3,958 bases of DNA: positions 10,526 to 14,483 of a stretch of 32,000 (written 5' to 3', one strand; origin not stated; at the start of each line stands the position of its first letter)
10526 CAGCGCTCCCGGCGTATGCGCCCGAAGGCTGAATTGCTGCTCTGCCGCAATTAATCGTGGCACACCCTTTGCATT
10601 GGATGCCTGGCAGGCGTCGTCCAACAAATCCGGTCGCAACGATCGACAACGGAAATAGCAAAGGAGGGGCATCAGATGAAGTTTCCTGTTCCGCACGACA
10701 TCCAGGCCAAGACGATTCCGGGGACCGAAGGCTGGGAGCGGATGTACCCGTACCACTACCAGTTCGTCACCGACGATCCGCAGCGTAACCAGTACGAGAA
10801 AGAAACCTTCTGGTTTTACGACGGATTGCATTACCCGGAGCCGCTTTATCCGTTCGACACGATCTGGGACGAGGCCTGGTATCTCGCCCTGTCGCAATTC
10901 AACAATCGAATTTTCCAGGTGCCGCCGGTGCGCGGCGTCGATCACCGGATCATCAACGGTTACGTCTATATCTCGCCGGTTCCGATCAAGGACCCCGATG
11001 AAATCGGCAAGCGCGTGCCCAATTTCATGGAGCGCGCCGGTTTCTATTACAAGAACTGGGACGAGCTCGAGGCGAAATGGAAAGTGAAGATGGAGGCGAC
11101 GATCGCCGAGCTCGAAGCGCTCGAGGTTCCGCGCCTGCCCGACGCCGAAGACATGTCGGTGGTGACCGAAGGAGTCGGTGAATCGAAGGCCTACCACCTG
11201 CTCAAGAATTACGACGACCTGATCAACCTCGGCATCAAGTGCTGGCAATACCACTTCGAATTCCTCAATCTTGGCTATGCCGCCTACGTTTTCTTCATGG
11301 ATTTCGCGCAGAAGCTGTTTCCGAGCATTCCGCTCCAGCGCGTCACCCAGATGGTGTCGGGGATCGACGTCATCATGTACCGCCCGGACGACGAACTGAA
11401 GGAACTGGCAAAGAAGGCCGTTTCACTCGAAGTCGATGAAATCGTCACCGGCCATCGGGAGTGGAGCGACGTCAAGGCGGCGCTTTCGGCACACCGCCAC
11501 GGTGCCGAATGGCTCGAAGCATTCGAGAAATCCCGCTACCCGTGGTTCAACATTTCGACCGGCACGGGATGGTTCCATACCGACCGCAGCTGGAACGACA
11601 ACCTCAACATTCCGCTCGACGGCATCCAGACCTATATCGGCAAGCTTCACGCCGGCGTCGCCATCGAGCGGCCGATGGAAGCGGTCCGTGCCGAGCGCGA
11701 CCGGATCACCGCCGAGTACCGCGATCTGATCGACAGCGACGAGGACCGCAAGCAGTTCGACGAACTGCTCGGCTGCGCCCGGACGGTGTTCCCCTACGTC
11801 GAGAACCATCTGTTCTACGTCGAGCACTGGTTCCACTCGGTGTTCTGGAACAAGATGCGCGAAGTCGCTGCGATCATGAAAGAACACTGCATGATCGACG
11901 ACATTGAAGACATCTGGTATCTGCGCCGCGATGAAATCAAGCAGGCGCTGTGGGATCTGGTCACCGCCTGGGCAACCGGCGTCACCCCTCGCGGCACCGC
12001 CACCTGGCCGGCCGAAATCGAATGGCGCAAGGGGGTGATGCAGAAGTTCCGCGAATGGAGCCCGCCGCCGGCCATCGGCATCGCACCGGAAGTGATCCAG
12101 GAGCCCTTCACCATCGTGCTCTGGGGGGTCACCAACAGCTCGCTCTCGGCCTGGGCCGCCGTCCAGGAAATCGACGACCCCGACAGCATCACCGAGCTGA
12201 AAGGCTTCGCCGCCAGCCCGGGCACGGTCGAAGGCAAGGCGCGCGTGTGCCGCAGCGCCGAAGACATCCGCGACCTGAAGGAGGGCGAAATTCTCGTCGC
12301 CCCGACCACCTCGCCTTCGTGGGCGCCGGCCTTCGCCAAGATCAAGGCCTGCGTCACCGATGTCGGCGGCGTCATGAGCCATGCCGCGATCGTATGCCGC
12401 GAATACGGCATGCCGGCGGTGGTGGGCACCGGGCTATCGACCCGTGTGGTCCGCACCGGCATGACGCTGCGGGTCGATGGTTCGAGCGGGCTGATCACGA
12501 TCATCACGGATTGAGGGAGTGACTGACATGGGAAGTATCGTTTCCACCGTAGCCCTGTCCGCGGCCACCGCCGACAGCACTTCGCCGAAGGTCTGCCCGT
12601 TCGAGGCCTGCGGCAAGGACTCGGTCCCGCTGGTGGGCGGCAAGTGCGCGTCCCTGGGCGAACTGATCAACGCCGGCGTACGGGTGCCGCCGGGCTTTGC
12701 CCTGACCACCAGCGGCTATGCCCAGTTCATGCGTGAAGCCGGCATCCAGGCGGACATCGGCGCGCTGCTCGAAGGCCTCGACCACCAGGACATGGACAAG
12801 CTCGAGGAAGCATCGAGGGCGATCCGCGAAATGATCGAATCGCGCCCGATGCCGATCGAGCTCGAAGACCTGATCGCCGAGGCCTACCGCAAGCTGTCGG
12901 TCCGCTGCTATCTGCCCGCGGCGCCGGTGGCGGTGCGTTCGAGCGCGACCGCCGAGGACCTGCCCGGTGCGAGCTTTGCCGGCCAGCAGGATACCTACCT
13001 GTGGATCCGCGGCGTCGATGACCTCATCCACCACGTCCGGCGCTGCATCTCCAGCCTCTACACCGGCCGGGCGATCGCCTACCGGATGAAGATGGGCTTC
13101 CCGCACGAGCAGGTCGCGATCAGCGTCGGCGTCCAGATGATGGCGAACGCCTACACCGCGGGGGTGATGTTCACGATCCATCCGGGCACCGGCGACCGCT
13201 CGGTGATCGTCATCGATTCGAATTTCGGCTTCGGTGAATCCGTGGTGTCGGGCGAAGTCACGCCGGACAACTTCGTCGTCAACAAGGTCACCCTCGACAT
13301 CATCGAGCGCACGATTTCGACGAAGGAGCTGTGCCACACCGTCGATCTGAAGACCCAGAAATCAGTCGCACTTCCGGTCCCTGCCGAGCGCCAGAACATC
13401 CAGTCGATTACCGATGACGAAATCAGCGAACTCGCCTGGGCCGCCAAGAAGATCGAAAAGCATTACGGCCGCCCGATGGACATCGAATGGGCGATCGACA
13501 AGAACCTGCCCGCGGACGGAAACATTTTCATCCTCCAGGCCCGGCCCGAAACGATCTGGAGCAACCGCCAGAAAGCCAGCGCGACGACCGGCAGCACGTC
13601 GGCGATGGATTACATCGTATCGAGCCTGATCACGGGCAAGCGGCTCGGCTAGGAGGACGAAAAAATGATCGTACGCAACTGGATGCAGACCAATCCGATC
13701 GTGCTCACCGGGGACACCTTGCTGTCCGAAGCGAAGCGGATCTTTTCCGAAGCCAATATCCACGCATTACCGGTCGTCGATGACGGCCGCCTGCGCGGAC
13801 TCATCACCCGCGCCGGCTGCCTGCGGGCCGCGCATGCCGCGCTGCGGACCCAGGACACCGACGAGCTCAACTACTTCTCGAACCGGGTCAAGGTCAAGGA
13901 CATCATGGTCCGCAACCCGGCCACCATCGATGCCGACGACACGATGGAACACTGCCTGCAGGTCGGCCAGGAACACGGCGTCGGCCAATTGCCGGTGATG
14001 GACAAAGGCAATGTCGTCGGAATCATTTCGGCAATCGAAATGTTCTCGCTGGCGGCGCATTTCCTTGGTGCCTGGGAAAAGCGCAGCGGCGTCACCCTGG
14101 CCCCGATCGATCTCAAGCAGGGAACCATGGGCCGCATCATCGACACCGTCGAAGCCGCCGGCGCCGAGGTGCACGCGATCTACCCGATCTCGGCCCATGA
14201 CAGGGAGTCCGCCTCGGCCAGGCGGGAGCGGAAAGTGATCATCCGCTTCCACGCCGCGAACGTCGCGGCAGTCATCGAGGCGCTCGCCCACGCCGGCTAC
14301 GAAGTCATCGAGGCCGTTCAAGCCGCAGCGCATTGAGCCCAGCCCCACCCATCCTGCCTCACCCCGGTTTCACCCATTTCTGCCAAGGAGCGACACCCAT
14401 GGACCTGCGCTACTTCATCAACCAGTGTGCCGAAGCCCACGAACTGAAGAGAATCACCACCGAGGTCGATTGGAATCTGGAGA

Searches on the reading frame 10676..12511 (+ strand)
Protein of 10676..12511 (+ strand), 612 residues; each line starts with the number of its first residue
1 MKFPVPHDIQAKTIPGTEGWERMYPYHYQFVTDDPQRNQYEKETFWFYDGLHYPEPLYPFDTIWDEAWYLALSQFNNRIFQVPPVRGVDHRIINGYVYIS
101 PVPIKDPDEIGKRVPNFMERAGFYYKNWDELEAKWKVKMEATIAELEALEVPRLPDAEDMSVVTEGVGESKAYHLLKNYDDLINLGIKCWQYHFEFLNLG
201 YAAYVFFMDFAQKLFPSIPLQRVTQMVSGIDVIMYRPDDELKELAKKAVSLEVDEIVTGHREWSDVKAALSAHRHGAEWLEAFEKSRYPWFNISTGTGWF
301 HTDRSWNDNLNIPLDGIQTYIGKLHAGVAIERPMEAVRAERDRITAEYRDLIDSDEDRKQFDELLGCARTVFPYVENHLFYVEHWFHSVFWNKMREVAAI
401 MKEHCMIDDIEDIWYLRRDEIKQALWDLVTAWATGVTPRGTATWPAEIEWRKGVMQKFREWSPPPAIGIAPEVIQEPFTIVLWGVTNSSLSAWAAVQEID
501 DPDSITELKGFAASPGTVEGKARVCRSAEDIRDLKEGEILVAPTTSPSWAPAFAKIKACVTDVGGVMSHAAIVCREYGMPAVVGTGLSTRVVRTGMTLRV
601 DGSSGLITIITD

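Call 7: search_protein_families(library=ncbifam, proteins=[window:10676-12511:+], max_evalue=0.00001)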
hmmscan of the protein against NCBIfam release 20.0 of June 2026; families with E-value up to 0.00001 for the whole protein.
window:10676-12511:+ (612 aa): 25 families
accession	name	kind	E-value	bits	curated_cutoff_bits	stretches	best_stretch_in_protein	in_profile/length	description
NF006152.0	PRK08296.1-4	equivalog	0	1330.6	723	1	1-610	1-608/609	hypothetical protein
NF006153.0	PRK08296.1-5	subfamily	1e-245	816.8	578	1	3-610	5-606/608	hypothetical protein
NF006150.0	PRK08296.1-2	subfamily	9.2e-210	698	650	1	2-611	5-606/633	hypothetical protein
NF006151.0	PRK08296.1-3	equivalog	6.1e-208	692.2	693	1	2-610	6-603/604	hypothetical protein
NF004877.0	PRK06241.1-2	subfamily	1.8e-34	119.2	866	1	507-610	766-868/869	phosphoenolpyruvate synthase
NF004878.0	PRK06241.1-3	subfamily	4.3e-33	114.4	945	1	506-611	786-890/891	phosphoenolpyruvate synthase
NF041857.1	RIF_Ptrans_rph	equivalog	9.1e-33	113.6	999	1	507-609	762-863/864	rifamycin-inactivating phosphotransferase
NF006149.0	PRK08296.1-1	equivalog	3.8e-30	104.8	730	1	355-610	317-567/568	hypothetical protein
NF004879.0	PRK06241.1-4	equivalog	4.8e-29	101.1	976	1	508-609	767-867/868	phosphoenolpyruvate synthase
NF005057.0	PRK06464.1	equivalog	5.8e-29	100.7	598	1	508-607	358-460/798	phosphoenolpyruvate synthase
NF004881.0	PRK06241.2-2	equivalog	6.4e-29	100.8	883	1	494-611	775-891/898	phosphoenolpyruvate synthase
NF052631.1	prodigiosin_PigC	equivalog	4.7e-28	97.5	1300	1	503-609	775-881/883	prodigiosin ligase PigC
NF004880.0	PRK06241.2-1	equivalog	2.3e-27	95.3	972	1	508-609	736-836/837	phosphoenolpyruvate synthase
TIGR01418.1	PEP_synth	equivalog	1.1e-26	93.5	739.75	1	508-605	354-451/784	pyruvate, water dikinase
NF052632.1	undecylprod_RedH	equivalog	1.4e-25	89.5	1350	1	494-610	761-878/880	undecylprodigiosin ligase RedH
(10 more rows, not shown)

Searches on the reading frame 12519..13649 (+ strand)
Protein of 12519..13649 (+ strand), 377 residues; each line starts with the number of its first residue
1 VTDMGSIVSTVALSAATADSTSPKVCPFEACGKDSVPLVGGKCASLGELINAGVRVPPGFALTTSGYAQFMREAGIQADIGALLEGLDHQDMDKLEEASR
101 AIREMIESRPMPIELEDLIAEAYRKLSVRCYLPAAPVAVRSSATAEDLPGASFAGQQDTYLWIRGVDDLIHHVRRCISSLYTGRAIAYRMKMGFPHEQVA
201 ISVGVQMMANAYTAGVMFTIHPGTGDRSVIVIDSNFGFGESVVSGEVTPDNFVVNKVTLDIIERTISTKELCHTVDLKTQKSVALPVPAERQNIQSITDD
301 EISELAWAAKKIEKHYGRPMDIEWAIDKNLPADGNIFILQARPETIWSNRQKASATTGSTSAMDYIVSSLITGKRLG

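Call 7: search_protein_families(library=ncbifam, proteins=[window:12519-13649:+], max_evalue=0.00001)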
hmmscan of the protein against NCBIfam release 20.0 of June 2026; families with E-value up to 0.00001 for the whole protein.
window:12519-13649:+ (377 aa): 16 families
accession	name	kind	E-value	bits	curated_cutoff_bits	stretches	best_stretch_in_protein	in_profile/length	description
NF005057.0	PRK06464.1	equivalog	8e-122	407.8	598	1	23-374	5-365/798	phosphoenolpyruvate synthase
TIGR01418.1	PEP_synth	equivalog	1.9e-118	396.9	739.75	1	26-367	3-354/784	pyruvate, water dikinase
NF004878.0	PRK06241.1-3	subfamily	2.2e-90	304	945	1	25-345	5-312/891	phosphoenolpyruvate synthase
NF004877.0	PRK06241.1-2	subfamily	3.6e-83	280.3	866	1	24-345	4-313/869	phosphoenolpyruvate synthase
NF041857.1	RIF_Ptrans_rph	equivalog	3e-80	270.7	999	1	25-345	3-311/864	rifamycin-inactivating phosphotransferase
NF004879.0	PRK06241.1-4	equivalog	4.2e-75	253.5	976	1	27-345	7-313/868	phosphoenolpyruvate synthase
NF052631.1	prodigiosin_PigC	equivalog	1.7e-68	231.4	1300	1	35-352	12-305/883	prodigiosin ligase PigC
NF004881.0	PRK06241.2-2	equivalog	5.1e-65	220.3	883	1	37-349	17-313/898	phosphoenolpyruvate synthase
NF052632.1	undecylprod_RedH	equivalog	7.1e-65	219.4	1350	1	37-355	15-304/880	undecylprodigiosin ligase RedH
NF000283.1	RPH_KJ151292.1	equivalog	8.3e-62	209.6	1700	1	38-345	19-314/865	rifamycin-inactivating phosphotransferase Rph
NF004883.0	PRK06241.2-4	equivalog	2.3e-54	184.9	1063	1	39-346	32-329/928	phosphoenolpyruvate synthase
NF004880.0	PRK06241.2-1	equivalog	9.3e-53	179.3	972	1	35-258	14-227/837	phosphoenolpyruvate synthase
NF004882.0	PRK06241.2-3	equivalog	9.1e-24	83.6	850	1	32-352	8-284/827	phosphoenolpyruvate synthase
TIGR01828.1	pyru_phos_dikin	equivalog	2.4e-13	49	843.45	0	26-78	5-58/865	pyruvate, phosphate dikinase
NF004531.0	PRK05878.1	equivalog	7.7e-11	41.3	456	0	17-76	4-68/534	pyruvate, phosphate dikinase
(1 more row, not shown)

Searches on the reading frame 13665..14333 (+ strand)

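Call 7: search_protein_families(library=ncbifam, proteins=[window:13665-14333:+], max_evalue=0.00001)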
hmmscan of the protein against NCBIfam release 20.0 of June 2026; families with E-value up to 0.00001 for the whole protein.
window:13665-14333:+ (223 aa): 10 families
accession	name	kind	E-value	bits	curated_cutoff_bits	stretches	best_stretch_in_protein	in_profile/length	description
NF011445.0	PRK14869.2-1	equivalog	5.3e-10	38.3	483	1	75-186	68-177/548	putative manganese-dependent inorganic diphosphatase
NF041552.1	TF_PrdR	equivalog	1.3e-09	36.9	795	0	73-127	68-122/577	sigma-54 dependent transcriptional regulator PrdR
NF011446.0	PRK14869.2-2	equivalog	1.5e-09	36.8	601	0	75-134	76-133/576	putative manganese-dependent inorganic diphosphatase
NF011447.0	PRK14869.2-3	equivalog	1.9e-07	30.1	522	0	74-129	67-123/540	putative manganese-dependent inorganic diphosphatase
NF053603.1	HhpR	exception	2.5e-07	30.2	520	0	75-124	1-52/282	CBS domain-containing high hydrostatic pressure regulator HhpR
TIGR01302.1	IMP_dehydrog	equivalog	1.1e-06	27.8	481.5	1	5-183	84-253/450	IMP dehydrogenase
NF011442.0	PRK14869.1-4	equivalog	1.7e-06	26.7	400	0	5-55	251-302/543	putative manganese-dependent inorganic diphosphatase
NF011443.0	PRK14869.1-5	equivalog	2e-06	26.5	335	0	74-140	68-132/546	putative manganese-dependent inorganic diphosphatase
NF041569.1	A-tRNAntase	equivalog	2.7e-06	25.9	1440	0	6-57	314-365/880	A-adding tRNA nucleotidyltransferase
NF011449.0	PRK14869.2-5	equivalog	3.8e-06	26.2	411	1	7-126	73-201/451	putative manganese-dependent inorganic diphosphatase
